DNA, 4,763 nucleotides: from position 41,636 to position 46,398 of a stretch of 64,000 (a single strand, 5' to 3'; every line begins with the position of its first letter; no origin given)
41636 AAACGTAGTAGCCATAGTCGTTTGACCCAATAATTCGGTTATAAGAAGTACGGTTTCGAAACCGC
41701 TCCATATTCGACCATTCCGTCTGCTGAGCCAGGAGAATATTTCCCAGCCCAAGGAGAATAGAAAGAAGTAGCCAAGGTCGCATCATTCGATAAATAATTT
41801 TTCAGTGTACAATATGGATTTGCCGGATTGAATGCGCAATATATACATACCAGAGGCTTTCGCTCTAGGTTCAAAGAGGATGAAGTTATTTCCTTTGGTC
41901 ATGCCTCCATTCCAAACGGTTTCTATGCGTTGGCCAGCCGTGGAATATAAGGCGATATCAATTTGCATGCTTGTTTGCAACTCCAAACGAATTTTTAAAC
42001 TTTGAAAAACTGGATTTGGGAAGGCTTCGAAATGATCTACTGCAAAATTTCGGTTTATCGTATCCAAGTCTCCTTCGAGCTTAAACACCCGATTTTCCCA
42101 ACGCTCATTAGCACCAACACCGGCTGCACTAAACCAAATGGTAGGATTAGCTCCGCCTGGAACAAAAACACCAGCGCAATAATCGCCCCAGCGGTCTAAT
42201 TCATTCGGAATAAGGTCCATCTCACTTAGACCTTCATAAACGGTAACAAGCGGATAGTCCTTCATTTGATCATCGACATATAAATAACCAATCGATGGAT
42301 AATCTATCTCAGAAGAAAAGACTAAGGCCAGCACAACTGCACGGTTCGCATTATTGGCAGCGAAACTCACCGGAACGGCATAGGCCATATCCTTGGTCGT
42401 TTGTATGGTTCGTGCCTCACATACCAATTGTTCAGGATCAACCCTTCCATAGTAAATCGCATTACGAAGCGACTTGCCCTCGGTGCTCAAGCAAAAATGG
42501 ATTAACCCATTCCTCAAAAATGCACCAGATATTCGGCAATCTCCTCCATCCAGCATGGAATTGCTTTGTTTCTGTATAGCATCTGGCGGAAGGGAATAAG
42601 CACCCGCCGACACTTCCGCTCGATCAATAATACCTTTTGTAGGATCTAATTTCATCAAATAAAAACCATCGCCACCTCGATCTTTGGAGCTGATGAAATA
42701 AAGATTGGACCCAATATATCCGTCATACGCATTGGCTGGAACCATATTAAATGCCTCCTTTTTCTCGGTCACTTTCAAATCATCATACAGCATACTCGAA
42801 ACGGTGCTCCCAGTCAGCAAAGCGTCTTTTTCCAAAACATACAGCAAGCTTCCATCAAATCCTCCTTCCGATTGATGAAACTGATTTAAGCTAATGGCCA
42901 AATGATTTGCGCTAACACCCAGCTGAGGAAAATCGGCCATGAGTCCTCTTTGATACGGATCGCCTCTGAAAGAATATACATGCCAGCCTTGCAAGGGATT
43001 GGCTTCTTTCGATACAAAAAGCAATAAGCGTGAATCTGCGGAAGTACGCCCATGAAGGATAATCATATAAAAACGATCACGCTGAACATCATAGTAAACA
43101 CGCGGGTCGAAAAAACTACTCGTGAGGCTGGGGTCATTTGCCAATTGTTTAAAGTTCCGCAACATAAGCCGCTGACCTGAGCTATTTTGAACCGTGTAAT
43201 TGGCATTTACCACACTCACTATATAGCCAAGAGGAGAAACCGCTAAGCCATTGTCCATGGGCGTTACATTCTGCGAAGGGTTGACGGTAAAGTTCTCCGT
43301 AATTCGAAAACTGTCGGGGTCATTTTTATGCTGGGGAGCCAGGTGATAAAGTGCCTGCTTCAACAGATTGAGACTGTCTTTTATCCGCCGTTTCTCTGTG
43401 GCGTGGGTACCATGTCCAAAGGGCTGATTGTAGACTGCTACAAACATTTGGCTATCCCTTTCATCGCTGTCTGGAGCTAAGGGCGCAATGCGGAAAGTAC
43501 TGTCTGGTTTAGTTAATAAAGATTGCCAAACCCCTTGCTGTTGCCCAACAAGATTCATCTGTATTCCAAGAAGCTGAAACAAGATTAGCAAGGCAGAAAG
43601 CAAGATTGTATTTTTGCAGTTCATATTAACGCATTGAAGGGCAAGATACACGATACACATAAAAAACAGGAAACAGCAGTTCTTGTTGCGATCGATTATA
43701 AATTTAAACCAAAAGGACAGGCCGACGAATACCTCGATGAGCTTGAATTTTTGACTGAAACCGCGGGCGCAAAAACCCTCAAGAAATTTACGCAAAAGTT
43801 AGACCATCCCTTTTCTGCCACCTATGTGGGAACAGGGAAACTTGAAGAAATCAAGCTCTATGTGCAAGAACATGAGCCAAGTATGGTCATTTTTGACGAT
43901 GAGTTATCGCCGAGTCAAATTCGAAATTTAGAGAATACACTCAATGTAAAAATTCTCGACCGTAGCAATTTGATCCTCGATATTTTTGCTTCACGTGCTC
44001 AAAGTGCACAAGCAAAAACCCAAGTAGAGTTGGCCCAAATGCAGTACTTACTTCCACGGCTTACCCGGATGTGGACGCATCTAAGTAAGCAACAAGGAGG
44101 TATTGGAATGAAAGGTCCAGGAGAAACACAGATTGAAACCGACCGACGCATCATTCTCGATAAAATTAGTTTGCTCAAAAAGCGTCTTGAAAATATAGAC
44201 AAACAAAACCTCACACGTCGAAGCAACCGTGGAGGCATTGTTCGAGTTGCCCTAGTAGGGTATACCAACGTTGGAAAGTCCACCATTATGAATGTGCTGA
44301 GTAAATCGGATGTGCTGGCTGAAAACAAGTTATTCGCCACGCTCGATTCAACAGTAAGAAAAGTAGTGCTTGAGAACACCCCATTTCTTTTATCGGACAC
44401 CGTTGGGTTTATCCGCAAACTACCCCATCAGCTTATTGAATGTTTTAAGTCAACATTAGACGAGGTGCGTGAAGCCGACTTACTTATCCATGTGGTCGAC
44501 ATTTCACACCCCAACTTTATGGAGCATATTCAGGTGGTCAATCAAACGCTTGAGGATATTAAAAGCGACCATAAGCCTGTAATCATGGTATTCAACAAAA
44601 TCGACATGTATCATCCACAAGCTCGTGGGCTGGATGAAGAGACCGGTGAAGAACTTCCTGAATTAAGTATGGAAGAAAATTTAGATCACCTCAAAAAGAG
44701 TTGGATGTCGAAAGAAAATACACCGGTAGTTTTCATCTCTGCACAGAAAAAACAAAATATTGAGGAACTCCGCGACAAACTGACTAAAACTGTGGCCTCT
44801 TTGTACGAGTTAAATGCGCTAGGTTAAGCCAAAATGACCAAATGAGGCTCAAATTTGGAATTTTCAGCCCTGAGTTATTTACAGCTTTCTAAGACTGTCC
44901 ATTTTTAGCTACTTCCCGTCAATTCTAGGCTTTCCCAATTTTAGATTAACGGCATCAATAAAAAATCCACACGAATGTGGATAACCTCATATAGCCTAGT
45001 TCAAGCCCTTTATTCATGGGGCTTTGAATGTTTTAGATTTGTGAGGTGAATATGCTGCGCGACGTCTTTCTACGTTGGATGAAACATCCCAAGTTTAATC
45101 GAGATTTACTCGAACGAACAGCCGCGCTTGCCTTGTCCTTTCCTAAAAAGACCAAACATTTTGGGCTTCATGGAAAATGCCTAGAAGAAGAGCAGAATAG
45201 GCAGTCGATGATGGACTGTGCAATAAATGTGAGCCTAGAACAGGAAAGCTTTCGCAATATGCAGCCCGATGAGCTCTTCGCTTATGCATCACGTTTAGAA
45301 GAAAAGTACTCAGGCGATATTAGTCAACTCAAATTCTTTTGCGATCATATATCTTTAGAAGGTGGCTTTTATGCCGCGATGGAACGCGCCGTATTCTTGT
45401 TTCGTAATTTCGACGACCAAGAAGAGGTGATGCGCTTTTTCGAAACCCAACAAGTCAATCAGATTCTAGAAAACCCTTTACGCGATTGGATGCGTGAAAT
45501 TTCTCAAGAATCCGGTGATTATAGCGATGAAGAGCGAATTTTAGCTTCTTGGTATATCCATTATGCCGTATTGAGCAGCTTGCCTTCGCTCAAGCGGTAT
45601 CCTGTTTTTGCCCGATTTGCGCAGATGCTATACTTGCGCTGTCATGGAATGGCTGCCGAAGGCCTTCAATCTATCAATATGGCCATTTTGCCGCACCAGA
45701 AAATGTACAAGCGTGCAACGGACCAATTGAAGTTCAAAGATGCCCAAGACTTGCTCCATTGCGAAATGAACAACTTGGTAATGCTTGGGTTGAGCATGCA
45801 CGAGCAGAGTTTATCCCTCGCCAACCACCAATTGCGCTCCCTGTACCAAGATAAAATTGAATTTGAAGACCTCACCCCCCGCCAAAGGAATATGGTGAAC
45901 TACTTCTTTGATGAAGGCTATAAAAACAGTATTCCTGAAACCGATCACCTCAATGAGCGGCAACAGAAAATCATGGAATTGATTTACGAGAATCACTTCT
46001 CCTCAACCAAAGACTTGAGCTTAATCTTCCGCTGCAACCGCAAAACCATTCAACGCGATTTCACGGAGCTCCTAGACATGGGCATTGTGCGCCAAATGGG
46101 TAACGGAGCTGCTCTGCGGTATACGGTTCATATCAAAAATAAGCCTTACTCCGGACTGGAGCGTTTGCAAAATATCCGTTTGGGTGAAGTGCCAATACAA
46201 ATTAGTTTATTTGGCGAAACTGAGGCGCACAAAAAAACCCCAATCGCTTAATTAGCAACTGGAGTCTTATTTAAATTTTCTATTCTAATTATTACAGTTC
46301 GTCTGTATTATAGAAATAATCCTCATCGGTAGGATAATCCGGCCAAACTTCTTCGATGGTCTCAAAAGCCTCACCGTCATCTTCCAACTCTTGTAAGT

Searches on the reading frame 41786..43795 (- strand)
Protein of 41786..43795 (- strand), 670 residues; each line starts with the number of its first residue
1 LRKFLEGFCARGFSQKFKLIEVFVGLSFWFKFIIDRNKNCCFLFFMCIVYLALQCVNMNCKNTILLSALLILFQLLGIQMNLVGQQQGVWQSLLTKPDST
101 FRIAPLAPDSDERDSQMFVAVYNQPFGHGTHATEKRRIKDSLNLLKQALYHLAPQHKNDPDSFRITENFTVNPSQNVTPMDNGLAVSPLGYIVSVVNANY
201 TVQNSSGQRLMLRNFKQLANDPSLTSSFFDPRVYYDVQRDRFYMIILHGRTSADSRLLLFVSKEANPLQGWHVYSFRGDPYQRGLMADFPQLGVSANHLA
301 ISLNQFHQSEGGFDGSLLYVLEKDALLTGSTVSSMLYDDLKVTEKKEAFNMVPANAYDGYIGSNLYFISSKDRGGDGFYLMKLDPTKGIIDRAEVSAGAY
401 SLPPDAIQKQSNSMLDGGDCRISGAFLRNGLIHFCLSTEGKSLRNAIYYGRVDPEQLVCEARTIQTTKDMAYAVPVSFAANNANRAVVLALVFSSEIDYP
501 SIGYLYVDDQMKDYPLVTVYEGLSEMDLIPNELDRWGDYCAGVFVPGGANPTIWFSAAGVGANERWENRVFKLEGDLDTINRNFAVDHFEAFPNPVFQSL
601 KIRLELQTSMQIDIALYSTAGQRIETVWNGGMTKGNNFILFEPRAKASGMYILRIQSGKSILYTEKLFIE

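Call 71: search_protein_families(library=pfam, proteins=[window:41786-43795:-], max_evalue=0.001)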
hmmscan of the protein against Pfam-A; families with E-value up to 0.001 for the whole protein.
window:41786-43795:- (670 aa): 1 family
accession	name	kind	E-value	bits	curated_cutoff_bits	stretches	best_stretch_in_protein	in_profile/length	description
PF18962.6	Por_Secre_tail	-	1.1e-05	26.1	27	1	592-669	2-75/75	Secretion system C-terminal sorting domain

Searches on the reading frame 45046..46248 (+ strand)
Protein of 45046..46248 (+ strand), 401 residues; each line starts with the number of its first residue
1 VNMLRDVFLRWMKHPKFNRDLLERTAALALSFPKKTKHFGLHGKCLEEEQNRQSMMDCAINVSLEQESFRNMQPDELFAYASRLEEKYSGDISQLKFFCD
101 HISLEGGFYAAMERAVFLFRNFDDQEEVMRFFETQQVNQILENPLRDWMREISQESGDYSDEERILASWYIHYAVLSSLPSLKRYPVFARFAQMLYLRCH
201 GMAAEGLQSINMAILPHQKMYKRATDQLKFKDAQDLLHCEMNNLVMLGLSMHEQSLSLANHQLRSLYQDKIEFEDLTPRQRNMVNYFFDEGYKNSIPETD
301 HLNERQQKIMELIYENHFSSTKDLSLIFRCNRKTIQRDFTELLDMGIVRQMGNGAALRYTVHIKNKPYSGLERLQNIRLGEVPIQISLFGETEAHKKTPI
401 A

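Call 88: search_protein_families(library=pfam, proteins=[window:45046-46248:+], max_evalue=0.001)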
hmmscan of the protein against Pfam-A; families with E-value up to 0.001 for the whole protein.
window:45046-46248:+ (401 aa): 1 family
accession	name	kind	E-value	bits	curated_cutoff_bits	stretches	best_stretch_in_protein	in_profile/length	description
PF08220.18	HTH_DeoR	-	2.2e-05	24.5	21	1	305-357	1-53/57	DeoR-like helix-turn-helix domain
